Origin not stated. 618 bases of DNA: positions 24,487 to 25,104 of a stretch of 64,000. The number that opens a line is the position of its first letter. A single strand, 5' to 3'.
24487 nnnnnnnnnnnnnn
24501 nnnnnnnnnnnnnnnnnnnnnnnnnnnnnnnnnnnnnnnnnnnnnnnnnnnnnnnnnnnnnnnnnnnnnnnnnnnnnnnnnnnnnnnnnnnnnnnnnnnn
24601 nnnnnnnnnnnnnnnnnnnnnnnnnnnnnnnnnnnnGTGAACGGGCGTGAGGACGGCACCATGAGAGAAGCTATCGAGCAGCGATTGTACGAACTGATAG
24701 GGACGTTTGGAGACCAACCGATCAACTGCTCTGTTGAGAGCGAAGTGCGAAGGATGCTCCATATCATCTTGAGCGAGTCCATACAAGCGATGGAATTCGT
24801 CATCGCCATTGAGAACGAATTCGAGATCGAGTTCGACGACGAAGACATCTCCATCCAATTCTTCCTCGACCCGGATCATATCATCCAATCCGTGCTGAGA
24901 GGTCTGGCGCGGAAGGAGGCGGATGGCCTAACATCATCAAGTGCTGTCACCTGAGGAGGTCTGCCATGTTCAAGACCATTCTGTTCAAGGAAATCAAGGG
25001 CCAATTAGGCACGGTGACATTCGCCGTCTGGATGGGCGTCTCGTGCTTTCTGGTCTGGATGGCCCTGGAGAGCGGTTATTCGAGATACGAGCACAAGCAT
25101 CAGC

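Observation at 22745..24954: Subtilase fused to a P-loop (DUF1611-like?) domain and translationally coupled to an ACP-like protein inside a peptide-maturation operon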

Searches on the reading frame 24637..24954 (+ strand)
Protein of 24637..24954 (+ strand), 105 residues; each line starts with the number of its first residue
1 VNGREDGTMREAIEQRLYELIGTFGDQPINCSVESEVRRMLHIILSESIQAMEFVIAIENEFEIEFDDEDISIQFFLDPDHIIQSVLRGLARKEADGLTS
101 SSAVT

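Call 3: search_protein_families(library=pfam, proteins=[window:24637-24954:+], max_evalue=0.01)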
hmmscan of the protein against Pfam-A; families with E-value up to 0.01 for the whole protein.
window:24637-24954:+ (105 aa): 1 family
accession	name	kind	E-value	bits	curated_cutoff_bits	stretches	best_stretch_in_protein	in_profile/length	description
PF00550.31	PP-binding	-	0.0044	17.7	20.8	1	48-71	31-54/67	Phosphopantetheine attachment site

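Call 5: search_protein_families(library=ncbifam, proteins=[window:24637-24954:+], max_evalue=0.01)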
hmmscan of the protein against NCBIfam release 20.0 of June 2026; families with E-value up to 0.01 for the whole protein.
window:24637-24954:+ (105 aa): 4 families
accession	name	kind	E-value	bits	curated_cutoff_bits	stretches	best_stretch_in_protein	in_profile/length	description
NF009104.0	PRK12449.1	equivalog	1e-06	28.6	70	1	10-72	3-63/80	acyl carrier protein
NF005480.0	PRK07081.1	equivalog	0.0004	20.3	72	1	48-86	35-73/83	acyl carrier protein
NF002149.0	PRK00982.1-3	equivalog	0.0016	18.3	106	1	46-70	35-59/78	acyl carrier protein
NF002148.0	PRK00982.1-2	subfamily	0.0025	17.6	71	1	47-71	37-61/79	acyl carrier protein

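Call 8: search_protein_families(library=ncbifam, proteins=[window:24637-24954:+], max_evalue=10)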
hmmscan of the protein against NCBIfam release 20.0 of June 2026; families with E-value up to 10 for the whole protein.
window:24637-24954:+ (105 aa): 6 families
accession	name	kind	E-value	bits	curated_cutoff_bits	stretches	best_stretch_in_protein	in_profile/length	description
NF009104.0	PRK12449.1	equivalog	1e-06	28.6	70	1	10-72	3-63/80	acyl carrier protein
NF005480.0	PRK07081.1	equivalog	0.0004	20.3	72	1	48-86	35-73/83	acyl carrier protein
NF002149.0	PRK00982.1-3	equivalog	0.0016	18.3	106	1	46-70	35-59/78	acyl carrier protein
NF002148.0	PRK00982.1-2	subfamily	0.0025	17.6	71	1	47-71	37-61/79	acyl carrier protein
NF002150.0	PRK00982.1-4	subfamily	0.018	15.3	66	1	46-70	37-61/80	acyl carrier protein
TIGR00517.1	acyl_carrier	equivalog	0.027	14.3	70.45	1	47-70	36-59/77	acyl carrier protein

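Call 34: find_homologous_proteins(query=window:24637-24954:+, max_evalue=0.001)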
Query window:24637-24954:+ (105 aa): 13 proteins with E <= 0.001 among 17 candidates.
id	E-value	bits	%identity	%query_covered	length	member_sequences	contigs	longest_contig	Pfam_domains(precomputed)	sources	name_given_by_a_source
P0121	3.6e-59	215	99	100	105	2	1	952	-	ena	-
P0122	1.8e-41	158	82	92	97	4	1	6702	-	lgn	-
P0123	3.4e-39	151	73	100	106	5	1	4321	-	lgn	-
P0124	3.5e-36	141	76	92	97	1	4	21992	-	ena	-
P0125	1.2e-35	139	75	92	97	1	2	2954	-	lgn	-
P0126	1.8e-35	139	81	82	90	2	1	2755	-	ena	-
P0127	2.3e-35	138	74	92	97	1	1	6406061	-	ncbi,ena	-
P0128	2.3e-35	138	72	92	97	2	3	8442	-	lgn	-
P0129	8.7e-35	137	80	83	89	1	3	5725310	-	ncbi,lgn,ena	-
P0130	1.5e-33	133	77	84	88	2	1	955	-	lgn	-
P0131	1.5e-33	133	70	91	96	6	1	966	-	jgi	-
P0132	1.2e-12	66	49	75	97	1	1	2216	-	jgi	-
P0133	1.7e-11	62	47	75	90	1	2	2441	-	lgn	-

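Call 54: search_solved_structures(query=A4, max_evalue=0.1, show_alignments=2)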
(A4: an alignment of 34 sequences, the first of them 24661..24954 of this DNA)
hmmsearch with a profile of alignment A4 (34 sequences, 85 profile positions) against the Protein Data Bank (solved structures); distinct sequences matched with E-value up to 0.1: 139 (the best 60 are shown).
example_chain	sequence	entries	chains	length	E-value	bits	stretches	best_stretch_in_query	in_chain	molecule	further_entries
4h2w_C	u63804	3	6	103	9.1e-12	48.1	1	5-82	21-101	Aminoacyl carrier protein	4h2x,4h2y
2jq4_A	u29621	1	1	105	9.4e-12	48.1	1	5-82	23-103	Hypothetical protein Atu2571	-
9ka7_C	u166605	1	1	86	6e-11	45.5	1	1-79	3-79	Acyl carrier protein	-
6u0j_B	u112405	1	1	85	6.3e-11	45.5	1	1-79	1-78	Acyl carrier protein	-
9ka6_C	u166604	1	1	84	7.4e-11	45.2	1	1-79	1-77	Acyl carrier protein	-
1l0i_A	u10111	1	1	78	7.6e-11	45.2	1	1-77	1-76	Acyl carrier protein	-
5vcb_f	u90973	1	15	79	1.7e-10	44.1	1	1-77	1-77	Acyl carrier protein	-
1l0h_A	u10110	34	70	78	2e-10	43.9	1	1-77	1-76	ACYL CARRIER PROTEIN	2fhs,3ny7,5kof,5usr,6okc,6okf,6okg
4ihf_G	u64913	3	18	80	2.1e-10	43.7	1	1-77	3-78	Acyl carrier protein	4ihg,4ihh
3ejb_A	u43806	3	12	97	4.1e-10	42.8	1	1-76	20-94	Acyl carrier protein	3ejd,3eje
6n3p_G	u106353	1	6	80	4.5e-10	42.7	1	4-77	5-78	Acyl carrier protein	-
2ehs_A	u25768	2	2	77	5.2e-10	42.5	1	6-78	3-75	Acyl carrier protein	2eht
2k92_A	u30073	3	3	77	5.4e-10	42.5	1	4-77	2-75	Acyl carrier protein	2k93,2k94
1acp_A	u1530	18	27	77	5.8e-10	42.4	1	4-77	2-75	ACYL-CARRIER PROTEIN | Acyl carrier protein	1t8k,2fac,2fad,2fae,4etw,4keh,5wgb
9mlw_C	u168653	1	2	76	7e-10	42.1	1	5-77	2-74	Acyl carrier protein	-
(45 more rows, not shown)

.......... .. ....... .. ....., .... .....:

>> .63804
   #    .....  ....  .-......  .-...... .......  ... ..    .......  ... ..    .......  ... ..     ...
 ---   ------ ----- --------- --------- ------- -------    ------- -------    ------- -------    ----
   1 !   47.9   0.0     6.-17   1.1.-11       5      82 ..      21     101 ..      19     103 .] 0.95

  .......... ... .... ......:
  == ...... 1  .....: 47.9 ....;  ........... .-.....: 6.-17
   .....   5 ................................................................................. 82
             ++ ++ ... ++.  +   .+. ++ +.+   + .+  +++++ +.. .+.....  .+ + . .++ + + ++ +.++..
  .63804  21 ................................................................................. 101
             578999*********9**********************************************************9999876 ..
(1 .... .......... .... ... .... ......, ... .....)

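Call 55: search_protein_families(library=ncbifam, alignment_id=A4, max_evalue=0.001)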
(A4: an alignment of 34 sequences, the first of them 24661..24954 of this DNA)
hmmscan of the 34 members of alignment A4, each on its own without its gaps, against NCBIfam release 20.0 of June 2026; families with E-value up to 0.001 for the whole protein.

A. member 1, window:24661-24954:+ (97 aa): 2 families
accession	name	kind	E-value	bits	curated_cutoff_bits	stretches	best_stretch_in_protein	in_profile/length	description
NF009104.0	PRK12449.1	equivalog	1e-06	28.6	70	1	2-64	3-63/80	acyl carrier protein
NF005480.0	PRK07081.1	equivalog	0.00033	20.5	72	1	40-78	35-73/83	acyl carrier protein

B. families by the number of members that match (of 34 scanned): 21 families
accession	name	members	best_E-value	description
NF005480.0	PRK07081.1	25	2.3e-17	acyl carrier protein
NF058660.1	cispen_ACP_AmcB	17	1.8e-14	cispentacin biosynthesis acyl carrier protein AmcB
NF002148.0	PRK00982.1-2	14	4.7e-11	acyl carrier protein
NF009104.0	PRK12449.1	13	4.7e-08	acyl carrier protein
NF003464.0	PRK05087.1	12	8.4e-06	D-alanine--poly(phosphoribitol) ligase subunit DltC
NF002150.0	PRK00982.1-4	11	5.7e-07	acyl carrier protein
TIGR00517.1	acyl_carrier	10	2.7e-11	acyl carrier protein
NF002151.0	PRK00982.1-5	9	9.3e-10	acyl carrier protein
NF005798.0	PRK07639.1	9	7.2e-07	petrobactin biosynthesis protein AsbD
NF002149.0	PRK00982.1-3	8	7.9e-13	acyl carrier protein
NF040636.1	AcpM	7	6e-07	meromycolate extension acyl carrier protein AcpM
NF002147.0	PRK00982.1-1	7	1.1e-06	acyl carrier protein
TIGR04069.1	ocin_ACP_rel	5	6.1e-06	peptide maturation system acyl carrier-related protein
NF052616.1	ACP_for_OlsHI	4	4e-07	ornithine lipid biosynthesis acyl carrier protein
NF006031.0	PRK08172.1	3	2.7e-08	acyl carrier protein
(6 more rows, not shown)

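Call 73: predict_structure(alignment_id=A6)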
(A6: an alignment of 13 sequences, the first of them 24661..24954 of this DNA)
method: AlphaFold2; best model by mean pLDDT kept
length: 97 residues; sequences in the alignment: 13
mean_pLDDT: 81.8   pTM: 0.72
mean pLDDT of the five models: 81.8, 81.2, 70.4, 68.3, 65.6
residues with pLDDT >= 90: 11; 70-90: 77; 50-70: 6; < 50: 3
segments of 3 or more residues with pLDDT < 50: 95-97
pLDDT, mean of each block of 10 residues (from residue 1): 87 81 80 84 89 89 81 89 80 48
secondary structure, 60 per line:
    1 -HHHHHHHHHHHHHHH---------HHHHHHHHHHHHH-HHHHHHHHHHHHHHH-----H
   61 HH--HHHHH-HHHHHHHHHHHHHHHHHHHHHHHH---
elements in order: H2-16 H26-38 H40-54 H65-69 H71-94

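Call 75: fold_search(model_id=the predicted structure, library=pdb)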
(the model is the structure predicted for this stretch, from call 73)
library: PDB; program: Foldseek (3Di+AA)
matches with E <= 10: 49; with E <= 0.001: 0
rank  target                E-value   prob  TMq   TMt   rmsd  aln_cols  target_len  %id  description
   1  2n50_MODEL_1_A        1.1e-01  0.99  0.61  0.73   3.1        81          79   23  Novel Structural Components Contribute to the High Thermal Stability of Acyl Carrier Protein from Enterococcus (released 2015-12-09)
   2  7f2r_B                1.3e-01  0.96  0.50  0.59   4.5        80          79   20  Crystal structure of VinK-VinL covalent complex formed with a pantetheineamide cross-linking probe (released 2021-09-01)
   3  8i32_B                1.7e-01  0.92  0.48  0.57   5.9        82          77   17  D-alanyl carrier protein mutant-S36A (released 2024-03-13)
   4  8k4r_D                2.1e-01  0.93  0.50  0.60   4.4        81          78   21  Structure of VinM-VinL complex (released 2023-11-01)
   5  8i32_A                2.4e-01  0.94  0.54  0.65   3.8        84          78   13  D-alanyl carrier protein mutant-S36A (released 2024-03-13)
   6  6m01_B                2.5e-01  0.89  0.47  0.57   5.4        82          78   23  The structure of HitB-HitD complex (released 2020-07-08)
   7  8i31_A                3.4e-01  0.77  0.46  0.55   6.0        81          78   18  D-alanyl carrier protein (released 2024-03-13)
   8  4h2x_C                4.1e-01  0.93  0.57  0.70   3.1        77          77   21  Crystal structure of engineered Bradyrhizobium japonicum glycine:[carrier protein] ligase complexed with carrier prote (released 2013-03-06)
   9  7r49_E                6.0e-01  0.87  0.59  0.67   3.1        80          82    9  Crystal structure of the L. plantarum acyl carrier protein synthase (AcpS)in complex with D-alanyl carrier protein (Dl (released 2022-08-03)
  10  2n5h_MODEL_1_A        8.1e-01  0.82  0.62  0.65   4.3        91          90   16  PltL-holo (released 2015-09-16)
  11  6bug_A                8.1e-01  0.80  0.58  0.68   3.1        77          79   12  Crystal structure of a membrane protein, crystal form I (released 2018-10-10)
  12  4bph                  8.6e-01  0.75  0.55  0.61   3.4        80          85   18  High resolution crystal structure of Bacillus subtilis DltC (released 2014-06-11)
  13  2x2b                  1.2e+00  0.75  0.57  0.70   3.2        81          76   17  Crystal structure of malonyl-ACP (acyl carrier protein) from Bacillus subtilis (released 2010-03-16)
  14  2lki_MODEL_1_A        1.2e+00  0.51  0.49  0.56   6.7        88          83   19  Solution NMR structure of holo acyl carrier protein NE2163 from nitrosomonas europaea. Northeast structural ge (released 2011-11-16)
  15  4h2u_D                1.3e+00  0.82  0.63  0.76   2.6        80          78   10  Crystal structure of Bradyrhizobium japonicum glycine:[carrier protein] ligase complexed with cognate carrier protein  (released 2013-03-06)
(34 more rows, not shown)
